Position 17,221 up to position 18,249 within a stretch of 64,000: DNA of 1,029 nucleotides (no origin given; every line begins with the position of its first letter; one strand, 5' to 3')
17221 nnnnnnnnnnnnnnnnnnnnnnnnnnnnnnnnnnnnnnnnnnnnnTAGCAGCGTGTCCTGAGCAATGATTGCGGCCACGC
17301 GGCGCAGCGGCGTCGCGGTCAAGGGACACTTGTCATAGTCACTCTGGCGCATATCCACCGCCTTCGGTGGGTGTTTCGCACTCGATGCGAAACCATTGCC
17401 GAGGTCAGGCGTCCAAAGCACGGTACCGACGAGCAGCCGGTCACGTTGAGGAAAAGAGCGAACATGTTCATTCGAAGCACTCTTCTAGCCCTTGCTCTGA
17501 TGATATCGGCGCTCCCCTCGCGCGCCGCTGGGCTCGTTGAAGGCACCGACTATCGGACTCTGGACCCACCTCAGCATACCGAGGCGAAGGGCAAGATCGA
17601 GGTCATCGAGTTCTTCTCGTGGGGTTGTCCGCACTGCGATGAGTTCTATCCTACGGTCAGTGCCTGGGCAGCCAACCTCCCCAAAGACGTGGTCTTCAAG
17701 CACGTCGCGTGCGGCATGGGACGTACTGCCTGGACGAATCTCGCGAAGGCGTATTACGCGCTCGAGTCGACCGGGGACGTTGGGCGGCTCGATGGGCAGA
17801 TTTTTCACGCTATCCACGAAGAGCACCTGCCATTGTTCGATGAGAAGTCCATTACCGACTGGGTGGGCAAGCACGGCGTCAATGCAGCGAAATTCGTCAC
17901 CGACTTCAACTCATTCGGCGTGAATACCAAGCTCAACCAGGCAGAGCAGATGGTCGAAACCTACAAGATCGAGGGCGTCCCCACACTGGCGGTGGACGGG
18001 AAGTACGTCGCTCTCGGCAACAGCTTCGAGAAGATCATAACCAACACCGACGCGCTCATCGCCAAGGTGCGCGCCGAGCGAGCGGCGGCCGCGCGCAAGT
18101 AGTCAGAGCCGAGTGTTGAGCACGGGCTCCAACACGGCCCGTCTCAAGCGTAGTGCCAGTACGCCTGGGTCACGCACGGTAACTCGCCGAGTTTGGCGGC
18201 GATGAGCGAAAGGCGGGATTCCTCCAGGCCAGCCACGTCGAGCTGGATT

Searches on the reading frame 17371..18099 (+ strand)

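Call 23: search_protein_families(library=pfam, proteins=[window:17371-18099:+], max_evalue=0.00001)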
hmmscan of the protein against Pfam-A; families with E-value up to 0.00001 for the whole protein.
window:17371-18099:+ (243 aa): 2 families
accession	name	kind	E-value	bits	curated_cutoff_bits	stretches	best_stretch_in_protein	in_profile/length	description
PF01323.26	DSBA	-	5e-15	56.2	25.6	1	78-217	2-180/191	DSBA-like thioredoxin domain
PF13462.12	Thioredoxin_4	-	3.9e-06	27.6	23.2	0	73-220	12-157/165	Thioredoxin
